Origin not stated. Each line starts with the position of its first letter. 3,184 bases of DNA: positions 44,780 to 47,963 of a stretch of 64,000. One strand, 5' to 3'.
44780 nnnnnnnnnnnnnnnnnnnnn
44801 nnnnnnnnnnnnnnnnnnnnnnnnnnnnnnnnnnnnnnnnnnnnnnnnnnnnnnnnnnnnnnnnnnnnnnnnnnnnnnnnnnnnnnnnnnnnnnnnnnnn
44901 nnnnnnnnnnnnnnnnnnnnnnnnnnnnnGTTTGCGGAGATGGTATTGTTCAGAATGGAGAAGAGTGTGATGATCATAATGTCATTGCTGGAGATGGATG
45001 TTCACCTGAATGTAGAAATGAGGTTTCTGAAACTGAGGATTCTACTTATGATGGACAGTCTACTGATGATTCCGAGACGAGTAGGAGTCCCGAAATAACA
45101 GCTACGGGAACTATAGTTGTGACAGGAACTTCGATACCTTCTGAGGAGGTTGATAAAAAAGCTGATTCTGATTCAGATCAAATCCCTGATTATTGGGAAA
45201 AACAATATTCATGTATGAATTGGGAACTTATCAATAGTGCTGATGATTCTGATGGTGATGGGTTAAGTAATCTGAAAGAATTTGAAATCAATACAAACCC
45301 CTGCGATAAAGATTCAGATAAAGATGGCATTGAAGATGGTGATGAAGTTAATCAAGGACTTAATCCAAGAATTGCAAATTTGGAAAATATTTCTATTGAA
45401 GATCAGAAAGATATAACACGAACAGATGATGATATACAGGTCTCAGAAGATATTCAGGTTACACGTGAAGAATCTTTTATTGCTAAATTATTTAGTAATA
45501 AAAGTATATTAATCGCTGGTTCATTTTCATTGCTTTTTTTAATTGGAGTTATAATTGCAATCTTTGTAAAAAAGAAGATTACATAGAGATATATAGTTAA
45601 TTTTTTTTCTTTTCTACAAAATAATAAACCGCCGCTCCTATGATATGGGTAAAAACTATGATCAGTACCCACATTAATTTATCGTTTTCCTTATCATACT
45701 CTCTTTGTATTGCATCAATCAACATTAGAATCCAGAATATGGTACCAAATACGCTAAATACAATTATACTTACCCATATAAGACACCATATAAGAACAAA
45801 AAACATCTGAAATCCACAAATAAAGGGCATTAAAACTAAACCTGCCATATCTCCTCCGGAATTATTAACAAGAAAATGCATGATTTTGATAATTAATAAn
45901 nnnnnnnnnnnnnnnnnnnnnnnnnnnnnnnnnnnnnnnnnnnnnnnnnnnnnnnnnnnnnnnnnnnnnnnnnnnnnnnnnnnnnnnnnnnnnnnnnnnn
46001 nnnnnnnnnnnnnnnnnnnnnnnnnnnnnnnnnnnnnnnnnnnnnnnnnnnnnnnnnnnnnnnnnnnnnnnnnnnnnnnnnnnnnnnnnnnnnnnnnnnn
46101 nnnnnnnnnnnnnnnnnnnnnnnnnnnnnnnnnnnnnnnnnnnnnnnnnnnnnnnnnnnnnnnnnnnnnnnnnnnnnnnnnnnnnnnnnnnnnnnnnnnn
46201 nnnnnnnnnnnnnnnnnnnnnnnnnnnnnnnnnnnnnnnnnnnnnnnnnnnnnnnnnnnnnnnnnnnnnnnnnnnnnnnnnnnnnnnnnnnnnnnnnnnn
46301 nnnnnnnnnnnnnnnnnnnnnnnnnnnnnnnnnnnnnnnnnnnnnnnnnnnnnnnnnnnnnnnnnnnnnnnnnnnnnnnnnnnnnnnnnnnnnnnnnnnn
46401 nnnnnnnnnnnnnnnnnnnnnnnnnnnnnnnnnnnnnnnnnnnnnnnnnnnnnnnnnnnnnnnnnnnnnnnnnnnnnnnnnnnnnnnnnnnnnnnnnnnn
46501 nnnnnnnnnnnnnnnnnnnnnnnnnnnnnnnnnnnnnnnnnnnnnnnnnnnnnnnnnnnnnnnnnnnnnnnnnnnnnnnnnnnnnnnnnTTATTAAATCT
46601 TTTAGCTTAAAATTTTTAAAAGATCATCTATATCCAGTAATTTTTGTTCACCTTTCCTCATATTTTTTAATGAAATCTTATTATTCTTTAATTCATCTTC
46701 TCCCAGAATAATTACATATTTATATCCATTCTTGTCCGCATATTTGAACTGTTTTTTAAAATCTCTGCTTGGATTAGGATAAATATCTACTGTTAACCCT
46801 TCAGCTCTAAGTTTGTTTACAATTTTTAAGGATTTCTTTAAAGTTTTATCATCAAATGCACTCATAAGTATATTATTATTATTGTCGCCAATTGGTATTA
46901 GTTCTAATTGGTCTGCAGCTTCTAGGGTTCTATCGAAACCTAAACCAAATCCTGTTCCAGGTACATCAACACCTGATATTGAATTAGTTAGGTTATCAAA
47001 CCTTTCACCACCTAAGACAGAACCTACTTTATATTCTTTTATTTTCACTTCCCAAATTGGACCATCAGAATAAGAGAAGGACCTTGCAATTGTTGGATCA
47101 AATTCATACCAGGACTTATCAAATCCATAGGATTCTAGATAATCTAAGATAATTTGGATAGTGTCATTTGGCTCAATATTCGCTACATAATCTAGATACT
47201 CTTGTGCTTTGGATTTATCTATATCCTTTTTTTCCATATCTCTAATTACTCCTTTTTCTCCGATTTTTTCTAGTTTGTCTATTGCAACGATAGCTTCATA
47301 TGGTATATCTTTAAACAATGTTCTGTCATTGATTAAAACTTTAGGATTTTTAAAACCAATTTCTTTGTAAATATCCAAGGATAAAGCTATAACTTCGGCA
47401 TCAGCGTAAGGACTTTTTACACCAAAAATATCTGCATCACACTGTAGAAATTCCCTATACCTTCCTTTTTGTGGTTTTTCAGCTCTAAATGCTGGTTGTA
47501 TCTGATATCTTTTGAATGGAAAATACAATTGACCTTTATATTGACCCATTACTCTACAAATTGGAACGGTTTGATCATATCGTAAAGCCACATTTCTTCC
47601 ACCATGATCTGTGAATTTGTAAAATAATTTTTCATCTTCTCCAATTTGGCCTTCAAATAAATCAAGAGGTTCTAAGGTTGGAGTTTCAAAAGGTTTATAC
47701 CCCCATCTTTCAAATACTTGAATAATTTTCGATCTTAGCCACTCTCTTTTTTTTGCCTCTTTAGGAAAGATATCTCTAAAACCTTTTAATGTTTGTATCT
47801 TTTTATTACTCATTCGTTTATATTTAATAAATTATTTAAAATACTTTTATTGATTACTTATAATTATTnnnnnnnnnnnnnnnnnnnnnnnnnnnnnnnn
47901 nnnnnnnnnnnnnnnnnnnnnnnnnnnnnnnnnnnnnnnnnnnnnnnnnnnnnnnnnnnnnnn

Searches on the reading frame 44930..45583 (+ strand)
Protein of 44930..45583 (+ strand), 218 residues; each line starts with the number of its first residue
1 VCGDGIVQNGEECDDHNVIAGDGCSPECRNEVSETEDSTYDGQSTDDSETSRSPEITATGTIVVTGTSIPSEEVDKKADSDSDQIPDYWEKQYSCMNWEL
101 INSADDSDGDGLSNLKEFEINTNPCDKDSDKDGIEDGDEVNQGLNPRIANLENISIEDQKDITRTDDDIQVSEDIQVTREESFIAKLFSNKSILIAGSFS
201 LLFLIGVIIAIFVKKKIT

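Call 44: search_protein_families(library=pfam, proteins=[window:44930-45583:+], max_evalue=1)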
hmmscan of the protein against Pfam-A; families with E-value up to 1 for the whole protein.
window:44930-45583:+ (218 aa): 4 families
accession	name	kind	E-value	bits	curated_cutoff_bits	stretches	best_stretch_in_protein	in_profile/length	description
PF13948.11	DUF4215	-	1.2e-06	29.1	27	1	2-28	21-46/47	Domain of unknown function (DUF4215)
PF18884.5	TSP3_bac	-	4.2e-05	23.7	25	2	106-126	1-21/22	Bacterial TSP3 repeat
PF24405.1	Pua-like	-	0.068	13.4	27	1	72-115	82-125/176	Pua-like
PF03495.19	Binary_toxB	-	0.93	10.2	25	0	79-93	2-16/78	Clostridial binary toxin B/anthrax toxin PA Ca-binding domain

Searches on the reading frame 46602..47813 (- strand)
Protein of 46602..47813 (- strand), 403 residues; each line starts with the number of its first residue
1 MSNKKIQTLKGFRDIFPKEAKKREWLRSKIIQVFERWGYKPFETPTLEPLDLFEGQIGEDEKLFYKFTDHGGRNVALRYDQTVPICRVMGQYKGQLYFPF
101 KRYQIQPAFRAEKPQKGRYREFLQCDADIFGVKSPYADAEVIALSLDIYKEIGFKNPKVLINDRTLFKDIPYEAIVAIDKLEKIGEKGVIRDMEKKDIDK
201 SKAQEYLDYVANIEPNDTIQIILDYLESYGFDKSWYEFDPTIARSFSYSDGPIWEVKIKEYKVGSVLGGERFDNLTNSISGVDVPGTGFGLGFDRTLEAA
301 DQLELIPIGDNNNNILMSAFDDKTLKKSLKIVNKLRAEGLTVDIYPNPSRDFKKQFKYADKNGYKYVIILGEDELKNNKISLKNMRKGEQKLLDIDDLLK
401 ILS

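Call 18: search_protein_families(library=pfam, proteins=[window:46602-47813:-], max_evalue=0.001)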
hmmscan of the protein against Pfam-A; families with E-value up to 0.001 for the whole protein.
window:46602-47813:- (403 aa): 4 families
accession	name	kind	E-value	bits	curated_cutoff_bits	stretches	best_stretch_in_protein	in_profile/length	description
PF13393.11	tRNA-synt_His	-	2.9e-35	122.4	25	1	11-174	1-163/308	Histidyl-tRNA synthetase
PF03129.25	HGTP_anticodon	-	9.8e-17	61.3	21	1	305-402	4-91/94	Anticodon binding domain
PF00587.30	tRNA-synt_2b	-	3.6e-11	43.9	29.3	1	65-191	1-135/179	tRNA synthetase class II core domain (G, H, P, S and T)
PF00152.25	tRNA-synt_2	-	2.6e-06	27.2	25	1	23-196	25-170/308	tRNA synthetases class II (D, K and N)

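Call 23: find_related_loci(query=window:46602-47813:-, collection=genome_contigs, flank=10000)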
Query window:46602-47813:- (403 aa) in genome_contigs; peptide patterns used: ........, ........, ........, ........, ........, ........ (x = any residue, [..] = any of these).
67 stretches matched a pattern; 4 encode a relative of the query (tblastn E <= 1e-3); 4 distinct loci.
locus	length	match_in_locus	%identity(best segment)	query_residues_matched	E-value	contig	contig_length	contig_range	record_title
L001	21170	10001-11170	61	7-396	2e-160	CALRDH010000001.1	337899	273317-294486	MAG: candidate division WWE3 bacterium isolate TH-11nov19-29 genome assembly, contig: TH-11nov19-C2, whole genome shotgu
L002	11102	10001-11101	62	7-373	2e-156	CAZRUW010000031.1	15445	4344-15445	MAG TPA_asm: uncultured Gammaproteobacteria bacterium isolate SRP271791_co1_61 genome assembly, contig: k141_457660, who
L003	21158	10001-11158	62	6-391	2e-160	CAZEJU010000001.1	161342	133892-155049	MAG TPA_asm: uncultured Gammaproteobacteria bacterium isolate binchicken_co105_439 genome assembly, contig: NODE_96_leng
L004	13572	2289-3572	25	7-399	6e-28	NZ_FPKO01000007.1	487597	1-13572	Thermophilibacter mediterraneus strain Marseille-P3256T, whole genome shotgun sequence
